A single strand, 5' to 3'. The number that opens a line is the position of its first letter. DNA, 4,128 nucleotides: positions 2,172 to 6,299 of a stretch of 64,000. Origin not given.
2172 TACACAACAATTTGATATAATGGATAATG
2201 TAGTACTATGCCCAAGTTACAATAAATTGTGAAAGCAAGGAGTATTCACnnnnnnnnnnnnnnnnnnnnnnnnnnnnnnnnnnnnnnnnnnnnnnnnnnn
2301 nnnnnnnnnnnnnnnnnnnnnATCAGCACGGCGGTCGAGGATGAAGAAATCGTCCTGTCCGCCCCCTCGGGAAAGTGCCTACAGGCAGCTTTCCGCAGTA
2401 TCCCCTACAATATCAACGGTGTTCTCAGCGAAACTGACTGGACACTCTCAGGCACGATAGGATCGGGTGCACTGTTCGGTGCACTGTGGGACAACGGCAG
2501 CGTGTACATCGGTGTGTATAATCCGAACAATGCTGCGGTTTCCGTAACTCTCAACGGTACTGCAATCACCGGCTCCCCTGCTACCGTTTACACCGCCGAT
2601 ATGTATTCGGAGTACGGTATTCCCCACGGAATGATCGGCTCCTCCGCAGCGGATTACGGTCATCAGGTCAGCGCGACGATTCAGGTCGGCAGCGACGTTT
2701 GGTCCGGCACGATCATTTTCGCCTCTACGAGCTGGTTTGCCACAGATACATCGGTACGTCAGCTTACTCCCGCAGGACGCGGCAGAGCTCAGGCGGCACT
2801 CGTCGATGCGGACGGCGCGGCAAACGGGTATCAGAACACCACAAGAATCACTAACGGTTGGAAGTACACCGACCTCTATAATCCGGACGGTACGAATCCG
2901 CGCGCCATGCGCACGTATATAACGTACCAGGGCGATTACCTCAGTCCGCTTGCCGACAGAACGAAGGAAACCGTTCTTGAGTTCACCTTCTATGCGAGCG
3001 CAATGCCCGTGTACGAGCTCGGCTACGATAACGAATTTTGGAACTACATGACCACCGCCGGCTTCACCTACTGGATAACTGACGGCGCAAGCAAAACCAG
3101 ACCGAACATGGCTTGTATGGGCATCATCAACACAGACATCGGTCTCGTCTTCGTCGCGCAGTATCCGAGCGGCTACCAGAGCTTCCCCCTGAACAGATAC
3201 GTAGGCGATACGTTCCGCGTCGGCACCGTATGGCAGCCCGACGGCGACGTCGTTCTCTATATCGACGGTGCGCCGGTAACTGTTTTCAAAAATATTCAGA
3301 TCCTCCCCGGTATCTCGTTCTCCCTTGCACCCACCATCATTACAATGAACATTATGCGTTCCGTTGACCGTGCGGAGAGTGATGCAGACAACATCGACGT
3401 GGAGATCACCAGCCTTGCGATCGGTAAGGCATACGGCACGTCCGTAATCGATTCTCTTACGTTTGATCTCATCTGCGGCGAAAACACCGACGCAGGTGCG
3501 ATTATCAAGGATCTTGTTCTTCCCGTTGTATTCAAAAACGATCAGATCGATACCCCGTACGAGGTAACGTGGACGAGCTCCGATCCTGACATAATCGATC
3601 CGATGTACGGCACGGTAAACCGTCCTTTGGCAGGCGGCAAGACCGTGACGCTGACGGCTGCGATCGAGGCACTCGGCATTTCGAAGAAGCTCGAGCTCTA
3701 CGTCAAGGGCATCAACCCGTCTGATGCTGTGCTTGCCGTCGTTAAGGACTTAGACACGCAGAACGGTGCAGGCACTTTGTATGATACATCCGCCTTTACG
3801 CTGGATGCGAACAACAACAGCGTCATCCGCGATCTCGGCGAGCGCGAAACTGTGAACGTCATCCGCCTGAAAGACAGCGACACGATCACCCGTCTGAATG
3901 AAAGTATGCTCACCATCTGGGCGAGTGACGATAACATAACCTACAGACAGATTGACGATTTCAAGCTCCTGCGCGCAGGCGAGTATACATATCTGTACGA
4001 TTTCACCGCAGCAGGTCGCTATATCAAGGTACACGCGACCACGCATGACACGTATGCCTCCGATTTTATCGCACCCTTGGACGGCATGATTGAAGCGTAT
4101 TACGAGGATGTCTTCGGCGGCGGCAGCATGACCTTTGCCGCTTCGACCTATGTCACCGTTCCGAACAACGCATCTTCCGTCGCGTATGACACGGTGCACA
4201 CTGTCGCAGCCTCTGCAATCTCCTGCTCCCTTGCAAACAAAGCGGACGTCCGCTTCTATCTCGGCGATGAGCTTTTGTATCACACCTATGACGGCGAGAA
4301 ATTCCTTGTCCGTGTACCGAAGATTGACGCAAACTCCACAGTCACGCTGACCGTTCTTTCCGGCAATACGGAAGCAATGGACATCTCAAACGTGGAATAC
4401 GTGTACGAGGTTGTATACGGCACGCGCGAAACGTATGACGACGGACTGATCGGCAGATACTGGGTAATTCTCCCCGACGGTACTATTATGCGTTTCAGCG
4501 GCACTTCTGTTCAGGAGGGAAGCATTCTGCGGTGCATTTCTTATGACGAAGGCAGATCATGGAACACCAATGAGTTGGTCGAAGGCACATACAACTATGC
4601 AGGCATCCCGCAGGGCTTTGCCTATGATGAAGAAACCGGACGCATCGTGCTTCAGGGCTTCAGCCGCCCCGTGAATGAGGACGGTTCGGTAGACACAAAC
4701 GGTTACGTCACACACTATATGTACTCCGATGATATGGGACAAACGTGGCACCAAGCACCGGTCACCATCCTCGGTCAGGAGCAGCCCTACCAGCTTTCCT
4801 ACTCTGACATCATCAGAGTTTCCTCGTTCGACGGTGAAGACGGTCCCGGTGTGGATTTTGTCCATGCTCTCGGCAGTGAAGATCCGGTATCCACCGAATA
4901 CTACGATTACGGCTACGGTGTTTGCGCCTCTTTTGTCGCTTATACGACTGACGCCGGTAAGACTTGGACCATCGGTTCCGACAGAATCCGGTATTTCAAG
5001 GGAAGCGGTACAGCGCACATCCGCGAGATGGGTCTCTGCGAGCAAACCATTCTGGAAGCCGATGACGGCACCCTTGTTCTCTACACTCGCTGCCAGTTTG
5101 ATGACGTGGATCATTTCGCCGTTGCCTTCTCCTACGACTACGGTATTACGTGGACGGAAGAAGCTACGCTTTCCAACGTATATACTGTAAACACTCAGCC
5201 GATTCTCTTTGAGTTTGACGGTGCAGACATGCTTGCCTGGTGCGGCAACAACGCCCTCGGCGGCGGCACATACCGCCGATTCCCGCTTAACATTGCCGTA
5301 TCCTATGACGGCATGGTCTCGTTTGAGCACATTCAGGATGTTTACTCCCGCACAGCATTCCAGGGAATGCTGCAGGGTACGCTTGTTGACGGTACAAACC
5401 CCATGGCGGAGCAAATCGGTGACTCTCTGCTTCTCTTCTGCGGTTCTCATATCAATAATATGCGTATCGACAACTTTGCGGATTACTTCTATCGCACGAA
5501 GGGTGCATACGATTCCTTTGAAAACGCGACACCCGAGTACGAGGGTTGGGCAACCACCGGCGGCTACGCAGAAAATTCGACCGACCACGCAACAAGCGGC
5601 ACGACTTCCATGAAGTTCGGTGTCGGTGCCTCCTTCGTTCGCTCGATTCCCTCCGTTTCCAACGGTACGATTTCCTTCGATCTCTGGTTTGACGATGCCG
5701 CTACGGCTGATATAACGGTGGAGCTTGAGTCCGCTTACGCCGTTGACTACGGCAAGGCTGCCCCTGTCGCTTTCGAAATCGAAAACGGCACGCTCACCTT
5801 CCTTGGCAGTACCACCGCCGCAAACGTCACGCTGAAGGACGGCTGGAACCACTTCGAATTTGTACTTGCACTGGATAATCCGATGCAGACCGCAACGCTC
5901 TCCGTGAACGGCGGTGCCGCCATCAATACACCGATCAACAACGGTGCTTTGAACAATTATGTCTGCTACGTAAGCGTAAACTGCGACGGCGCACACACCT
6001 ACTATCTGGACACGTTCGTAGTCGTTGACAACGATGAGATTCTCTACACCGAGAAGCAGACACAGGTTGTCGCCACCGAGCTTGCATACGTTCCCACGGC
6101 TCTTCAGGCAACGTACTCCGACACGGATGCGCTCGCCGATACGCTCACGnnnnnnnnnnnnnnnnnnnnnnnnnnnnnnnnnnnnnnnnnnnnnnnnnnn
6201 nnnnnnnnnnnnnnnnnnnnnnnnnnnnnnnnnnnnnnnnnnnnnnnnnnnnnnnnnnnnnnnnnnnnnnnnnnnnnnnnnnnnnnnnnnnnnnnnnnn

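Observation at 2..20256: Head-to-tail array of at least five giant paralogous surface-protein genes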

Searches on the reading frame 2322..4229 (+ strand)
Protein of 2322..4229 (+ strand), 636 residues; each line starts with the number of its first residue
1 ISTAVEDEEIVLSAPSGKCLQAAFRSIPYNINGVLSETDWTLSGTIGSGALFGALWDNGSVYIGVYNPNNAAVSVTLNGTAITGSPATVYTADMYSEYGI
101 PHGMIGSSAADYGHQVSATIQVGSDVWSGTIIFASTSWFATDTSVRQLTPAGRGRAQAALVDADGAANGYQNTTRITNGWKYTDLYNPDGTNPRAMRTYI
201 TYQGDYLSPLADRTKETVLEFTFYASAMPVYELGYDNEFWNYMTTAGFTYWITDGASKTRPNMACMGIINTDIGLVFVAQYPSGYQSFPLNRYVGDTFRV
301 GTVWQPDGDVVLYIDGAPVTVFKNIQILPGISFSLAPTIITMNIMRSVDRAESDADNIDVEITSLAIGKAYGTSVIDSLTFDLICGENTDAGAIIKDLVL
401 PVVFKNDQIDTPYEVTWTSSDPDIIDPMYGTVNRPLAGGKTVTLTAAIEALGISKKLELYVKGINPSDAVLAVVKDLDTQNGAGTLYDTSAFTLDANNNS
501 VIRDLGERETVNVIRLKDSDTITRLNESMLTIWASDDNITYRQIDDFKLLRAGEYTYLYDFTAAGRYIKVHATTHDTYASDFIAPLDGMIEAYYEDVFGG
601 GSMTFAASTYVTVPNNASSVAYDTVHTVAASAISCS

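Call 60: predict_structure(alignment_id=A8)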
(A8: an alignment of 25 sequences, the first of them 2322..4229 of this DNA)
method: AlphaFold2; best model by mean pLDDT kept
length: 636 residues; sequences in the alignment: 25
mean_pLDDT: 84.3   pTM: 0.72
mean pLDDT of the five models: 84.3, 83.9, 81.7, 81.2, 80.4
residues with pLDDT >= 90: 306; 70-90: 241; 50-70: 64; < 50: 25
segments of 3 or more residues with pLDDT < 50: 1-14, 598-605
pLDDT, mean of each block of 10 residues (from residue 1): 26 59 84 85 86 92 92 94 89 92 81 91 94 92 84 63 72 91 91 87 92 91 95 67 84 83 92 92 86 93 92 91 84 78 88 94 94 87 90 92 87 93 95 85 93 91 78 91 82 86 93 89 76 95 89 85 94 68 82 71 50 74 64 58
secondary structure, 60 per line:
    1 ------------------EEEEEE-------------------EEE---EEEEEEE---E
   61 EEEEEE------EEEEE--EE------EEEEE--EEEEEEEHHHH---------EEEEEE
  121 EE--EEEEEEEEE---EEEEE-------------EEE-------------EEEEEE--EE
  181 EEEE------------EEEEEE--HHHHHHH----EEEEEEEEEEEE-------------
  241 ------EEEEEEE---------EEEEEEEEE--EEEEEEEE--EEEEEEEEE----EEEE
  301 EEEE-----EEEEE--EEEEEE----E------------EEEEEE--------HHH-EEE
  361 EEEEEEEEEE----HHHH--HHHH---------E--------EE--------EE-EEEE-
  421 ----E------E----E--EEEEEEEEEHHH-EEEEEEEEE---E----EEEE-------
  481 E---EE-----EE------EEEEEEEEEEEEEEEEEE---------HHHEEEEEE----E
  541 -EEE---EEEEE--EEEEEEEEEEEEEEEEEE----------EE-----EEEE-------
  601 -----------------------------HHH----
elements in order: E19-24 E44-46 E50-56 E60-66 E73-77 E88-92 E95-101 H102-105 E115-122 E125-133 E137-141 E155-157 E171-176 E179-184 E197-202 H205-211 E216-227 E247-253 E263-271 E274-281 E284-292 E297-304 E310-314 E317-322 E340-345 E358-370 H375-378 H381-384 E416-419 E440-448 E453-461 E470-473 E500-517 E530-535 E542-544 E548-552 E555-572 E590-593

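Call 62: fold_search(model_id=the predicted structure, library=pdb)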
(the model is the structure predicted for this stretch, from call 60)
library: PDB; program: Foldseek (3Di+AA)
matches with E <= 10: 1258; with E <= 0.001: 183
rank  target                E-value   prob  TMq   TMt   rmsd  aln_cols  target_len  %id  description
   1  3rmy_B                4.5e-09  1.00  0.18  0.27  22.3       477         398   12  Crystal structure of HCR/D W1238A mutant (released 2011-06-01)
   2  3n7j                  7.5e-09  1.00  0.19  0.28  22.7       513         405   11  Crystal structure of botulinum neurotoxin serotype D binding domain (released 2010-09-08)
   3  3n7m                  1.0e-08  1.00  0.18  0.25  22.5       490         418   12  Crystal structure of W1252A mutant of HCR D/C VPI 5995 (released 2010-09-08)
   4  8q2h                  1.0e-08  1.00  0.17  0.11  24.5       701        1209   12  beta-galactosidase from Bacillus circulans (released 2024-10-16)
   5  3r4s_A                1.8e-08  1.00  0.20  0.28  23.8       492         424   14  Cell entry of botulinum neurotoxin type C is dependent upon interaction with two ganglioside molecules (released 2011-06-08)
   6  3rmx_D                2.0e-08  1.00  0.18  0.26  22.6       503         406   12  Crystal structure of HCR/D F1240A mutant (released 2011-06-01)
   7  5n0c_B                2.2e-08  1.00  0.19  0.11  23.9       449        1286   11  Crystal structure of the tetanus neurotoxin in complex with GM1a (released 2017-06-21)
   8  3rmx_B                2.3e-08  1.00  0.18  0.26  22.8       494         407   13  Crystal structure of HCR/D F1240A mutant (released 2011-06-01)
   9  3rmx_A                2.6e-08  1.00  0.18  0.27  22.7       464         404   11  Crystal structure of HCR/D F1240A mutant (released 2011-06-01)
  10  3r4u_A                2.6e-08  1.00  0.19  0.27  24.1       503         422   13  Cell entry of botulinum neurotoxin type C is dependent upon interaction with two ganglioside molecules (released 2011-06-08)
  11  3rmy_C                3.1e-08  1.00  0.18  0.26  22.7       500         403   12  Crystal structure of HCR/D W1238A mutant (released 2011-06-01)
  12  3pme                  3.2e-08  1.00  0.18  0.26  22.8       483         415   11  Crystal structure of the receptor binding domain of botulinum neurotoxin C/D mosaic serotype (released 2010-12-15)
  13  4f83                  3.6e-08  1.00  0.18  0.27  22.5       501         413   10  Crystal structure of the receptor binding domain of botulinum neurotoxin mosaic serotype C/D with a tetraethylene glycol (released 2012-06-20)
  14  3rmy_A                3.8e-08  1.00  0.20  0.29  22.4       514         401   12  Crystal structure of HCR/D W1238A mutant (released 2011-06-01)
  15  4fvv_B                3.9e-08  1.00  0.19  0.27  22.3       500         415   12  Crystal structure of HCR/D-Sa-GBL1/C (released 2012-10-24)
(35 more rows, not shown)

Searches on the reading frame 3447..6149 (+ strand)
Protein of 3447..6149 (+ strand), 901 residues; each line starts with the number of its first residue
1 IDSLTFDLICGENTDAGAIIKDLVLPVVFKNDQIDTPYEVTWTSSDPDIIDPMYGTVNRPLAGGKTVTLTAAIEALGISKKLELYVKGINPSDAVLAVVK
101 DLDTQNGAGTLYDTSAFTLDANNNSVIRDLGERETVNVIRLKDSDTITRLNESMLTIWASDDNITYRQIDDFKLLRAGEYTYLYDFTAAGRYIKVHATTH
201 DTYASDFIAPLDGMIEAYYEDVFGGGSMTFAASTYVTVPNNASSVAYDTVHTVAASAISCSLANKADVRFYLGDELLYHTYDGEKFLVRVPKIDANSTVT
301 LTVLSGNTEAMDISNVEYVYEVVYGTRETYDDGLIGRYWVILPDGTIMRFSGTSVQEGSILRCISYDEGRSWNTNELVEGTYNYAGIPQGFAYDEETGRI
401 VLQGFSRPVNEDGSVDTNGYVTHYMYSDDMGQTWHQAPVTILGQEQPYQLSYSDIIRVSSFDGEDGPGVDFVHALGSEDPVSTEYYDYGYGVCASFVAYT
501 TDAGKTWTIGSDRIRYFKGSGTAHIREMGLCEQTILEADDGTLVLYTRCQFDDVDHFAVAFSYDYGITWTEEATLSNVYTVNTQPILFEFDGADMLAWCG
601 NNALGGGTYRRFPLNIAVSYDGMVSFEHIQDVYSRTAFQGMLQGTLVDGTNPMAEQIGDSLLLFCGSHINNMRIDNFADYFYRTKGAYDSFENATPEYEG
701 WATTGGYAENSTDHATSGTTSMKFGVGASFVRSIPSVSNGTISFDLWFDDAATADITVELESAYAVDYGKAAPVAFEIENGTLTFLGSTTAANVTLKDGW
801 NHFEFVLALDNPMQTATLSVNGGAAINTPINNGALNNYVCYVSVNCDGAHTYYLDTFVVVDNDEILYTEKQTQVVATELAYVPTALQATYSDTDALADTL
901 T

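Call 36: search_protein_representatives(alignment_id=A4)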
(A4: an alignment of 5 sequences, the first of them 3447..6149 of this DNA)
Query: 5 sequences, 904 profile positions. Proteins with E-value up to 0.001 (for the whole library): 821; up to 1e-10: 232; up to 1e-30: 158. The best 150 are listed.
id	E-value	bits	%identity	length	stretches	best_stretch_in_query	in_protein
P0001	0.0e+00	1634.9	-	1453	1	1-904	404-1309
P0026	0.0e+00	1582.5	-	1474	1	1-904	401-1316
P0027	0.0e+00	1168.8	-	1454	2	2-895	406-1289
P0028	0.0e+00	1113.1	-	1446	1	8-900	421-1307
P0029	0.0e+00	1030.1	-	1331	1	6-858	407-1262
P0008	0.0e+00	1026.4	-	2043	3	1-859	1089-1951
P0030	1.4e-295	999.3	-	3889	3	2-901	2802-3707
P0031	4.8e-281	951.2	-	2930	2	3-903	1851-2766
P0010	8.9e-270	913.9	-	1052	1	1-645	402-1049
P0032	1.6e-268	909.8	-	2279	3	1-884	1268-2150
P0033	2.7e-266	902.4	-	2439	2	1-885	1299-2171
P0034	1.2e-262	890.4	-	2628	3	1-885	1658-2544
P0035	1.7e-261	886.5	-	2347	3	3-861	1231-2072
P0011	6.1e-258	874.8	-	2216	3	2-861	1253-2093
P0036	3.0e-255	865.9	-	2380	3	1-859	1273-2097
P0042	1.8e-243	826.9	-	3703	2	1-859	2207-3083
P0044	5.4e-241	818.7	-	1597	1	1-857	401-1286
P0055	1.6e-196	671.5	-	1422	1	3-895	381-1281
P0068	5.2e-165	567.3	-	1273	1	10-854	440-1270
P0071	5.0e-155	534.2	-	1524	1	2-878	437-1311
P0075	5.0e-152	524.3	-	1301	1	17-857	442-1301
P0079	2.4e-145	502.2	-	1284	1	1-856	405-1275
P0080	8.6e-144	497.1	-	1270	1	18-854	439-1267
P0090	1.7e-126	439.9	-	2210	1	1-878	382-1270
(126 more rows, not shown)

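Call 78: search_protein_families(library=pfam, proteins=[P0030, P0042, P0090], max_evalue=0.00001)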
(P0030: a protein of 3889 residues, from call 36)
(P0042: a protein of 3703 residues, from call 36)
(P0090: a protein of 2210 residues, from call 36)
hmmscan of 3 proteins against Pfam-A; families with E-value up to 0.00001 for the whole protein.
P0030 (3889 aa): 3 families
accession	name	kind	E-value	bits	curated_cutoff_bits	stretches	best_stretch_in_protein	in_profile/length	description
PF20578.4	aBig_2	-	2.4e-15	56.6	27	1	2808-2876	13-81/89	Atrophied bacterial Ig domain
PF13088.12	BNR_2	-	3.8e-11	43.3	31.4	1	3213-3425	85-254/277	BNR repeat-like domain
PF00754.31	F5_F8_type_C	-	7.6e-06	26.5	28.2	0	2917-2999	31-117/127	F5/8 type C domain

P0042 (3703 aa): 2 families
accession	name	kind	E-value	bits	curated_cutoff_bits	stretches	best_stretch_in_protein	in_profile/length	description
PF20578.4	aBig_2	-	1.2e-18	67.2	27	2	2217-2286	17-86/89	Atrophied bacterial Ig domain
PF13088.12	BNR_2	-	1.2e-13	51.5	31.4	1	2578-2848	22-254/277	BNR repeat-like domain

P0090 (2210 aa): 9 families
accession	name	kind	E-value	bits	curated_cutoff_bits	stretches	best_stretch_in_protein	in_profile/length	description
PF13088.12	BNR_2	-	4.9e-20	72.5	31.4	1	741-992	19-253/277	BNR repeat-like domain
PF13472.12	Lipase_GDSL_2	-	9.1e-15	56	32.9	1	1972-2194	1-177/178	GDSL-like Lipase/Acylhydrolase family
PF13290.12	CHB_HEX_C_1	-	1.9e-10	41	22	1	1622-1662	5-46/67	Chitobiase/beta-hexosaminidase C-terminal domain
PF13287.12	Fn3_assoc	-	2.6e-09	37.5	23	1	1629-1665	1-37/59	Fn3 associated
PF22633.2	F5_F8_type_C_2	-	6.3e-09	36.8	27.8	1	500-569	22-91/91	NedA-like, galactose-binding domain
PF13859.12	BNR_3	-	6.3e-09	36.1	27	1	739-936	27-214/308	BNR repeat-like domain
PF16255.11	Lipase_GDSL_lke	-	2.1e-08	34.2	29.2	1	1970-2166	3-173/203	GDSL-like Lipase/Acylhydrolase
PF20578.4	aBig_2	-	6.7e-07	29.5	27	1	390-461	15-87/89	Atrophied bacterial Ig domain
PF00754.31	F5_F8_type_C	-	9.3e-06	26.2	28.2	1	498-571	35-112/127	F5/8 type C domain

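Call 81: search_protein_families(library=pfam, alignment_id=A9, max_evalue=0.00001)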
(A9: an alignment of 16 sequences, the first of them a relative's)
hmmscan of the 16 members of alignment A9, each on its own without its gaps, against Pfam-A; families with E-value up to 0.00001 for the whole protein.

A. member 1, P0031 (2930 aa): 3 families
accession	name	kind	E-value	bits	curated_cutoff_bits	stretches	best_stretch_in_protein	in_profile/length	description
PF13088.12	BNR_2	-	3.2e-09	37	31.4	0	2346-2485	140-254/277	BNR repeat-like domain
PF02012.26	BNR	-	5.1e-09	35.2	27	0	2276-2286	2-12/12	BNR/Asp-box repeat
PF20578.4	aBig_2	-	8.3e-07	29.2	27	0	1882-1929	34-86/89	Atrophied bacterial Ig domain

B. families by the number of members that match (of 16 scanned): 12 families
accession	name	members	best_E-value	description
PF20578.4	aBig_2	15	8.2e-38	Atrophied bacterial Ig domain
PF13088.12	BNR_2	12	2.8e-53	BNR repeat-like domain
PF02012.26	BNR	6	5.1e-09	BNR/Asp-box repeat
PF13859.12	BNR_3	3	7.6e-23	BNR repeat-like domain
PF00754.31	F5_F8_type_C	2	4e-54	F5/8 type C domain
PF22633.2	F5_F8_type_C_2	2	1.5e-40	NedA-like, galactose-binding domain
PF10102.14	DUF2341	2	1.9e-10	Domain of unknown function (DUF2341)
PF00395.25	SLH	1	4.6e-26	S-layer homology domain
PF24316.1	Tli3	1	4.3e-11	T6SS Tli3 immunity protein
PF06750.18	A24_N_bact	1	9.2e-07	Bacterial Peptidase A24 N-terminal domain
PF06439.18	3keto-disac_hyd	1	1.5e-06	3-keto-disaccharide hydrolase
PF00404.24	Dockerin_1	1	8.5e-06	Dockerin type I domain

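Call 83: list_cluster_members(proteins=[P0027, P0028, P0029, P0044, P0055, P0068, P0071, P0075, P0079, P0080])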
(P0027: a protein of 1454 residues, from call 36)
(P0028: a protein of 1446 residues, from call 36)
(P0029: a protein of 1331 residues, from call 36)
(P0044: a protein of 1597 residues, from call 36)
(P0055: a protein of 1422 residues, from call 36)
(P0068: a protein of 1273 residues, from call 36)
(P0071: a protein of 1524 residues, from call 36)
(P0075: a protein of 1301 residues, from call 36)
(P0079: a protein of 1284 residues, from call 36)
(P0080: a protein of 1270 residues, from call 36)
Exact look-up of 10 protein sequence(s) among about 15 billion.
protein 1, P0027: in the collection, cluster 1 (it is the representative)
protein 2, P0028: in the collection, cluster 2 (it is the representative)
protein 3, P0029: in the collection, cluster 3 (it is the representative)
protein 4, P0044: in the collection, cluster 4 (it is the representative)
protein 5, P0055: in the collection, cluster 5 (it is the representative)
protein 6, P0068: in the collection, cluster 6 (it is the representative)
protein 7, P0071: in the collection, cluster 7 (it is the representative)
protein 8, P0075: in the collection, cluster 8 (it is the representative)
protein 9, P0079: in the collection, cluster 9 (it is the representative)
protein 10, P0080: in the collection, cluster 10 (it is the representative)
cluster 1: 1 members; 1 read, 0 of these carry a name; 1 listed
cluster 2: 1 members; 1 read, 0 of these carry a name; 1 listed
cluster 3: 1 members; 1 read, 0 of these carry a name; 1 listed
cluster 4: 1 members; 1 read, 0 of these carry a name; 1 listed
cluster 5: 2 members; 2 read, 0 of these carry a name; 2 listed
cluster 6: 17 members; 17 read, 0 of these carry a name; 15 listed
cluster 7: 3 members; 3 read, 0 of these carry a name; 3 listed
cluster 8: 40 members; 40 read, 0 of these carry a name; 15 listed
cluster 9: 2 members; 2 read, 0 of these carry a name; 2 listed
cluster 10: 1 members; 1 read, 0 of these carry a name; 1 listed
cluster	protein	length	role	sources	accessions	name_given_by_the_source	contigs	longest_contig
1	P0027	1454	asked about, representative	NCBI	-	-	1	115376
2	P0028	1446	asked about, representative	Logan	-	-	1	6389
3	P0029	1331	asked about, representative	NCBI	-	-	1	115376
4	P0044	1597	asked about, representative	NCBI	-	-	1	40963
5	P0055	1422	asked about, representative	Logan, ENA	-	-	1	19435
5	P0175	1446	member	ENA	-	-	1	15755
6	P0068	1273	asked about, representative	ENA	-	-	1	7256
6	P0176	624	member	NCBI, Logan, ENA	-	-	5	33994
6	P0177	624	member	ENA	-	-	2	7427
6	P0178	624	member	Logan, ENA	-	-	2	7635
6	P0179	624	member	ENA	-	-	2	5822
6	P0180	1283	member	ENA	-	-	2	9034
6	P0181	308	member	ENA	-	-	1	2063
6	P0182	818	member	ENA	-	-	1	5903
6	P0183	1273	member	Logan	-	-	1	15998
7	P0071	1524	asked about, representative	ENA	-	-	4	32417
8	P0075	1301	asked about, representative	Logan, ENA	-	-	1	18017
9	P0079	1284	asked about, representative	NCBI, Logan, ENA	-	-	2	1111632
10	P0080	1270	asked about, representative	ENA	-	-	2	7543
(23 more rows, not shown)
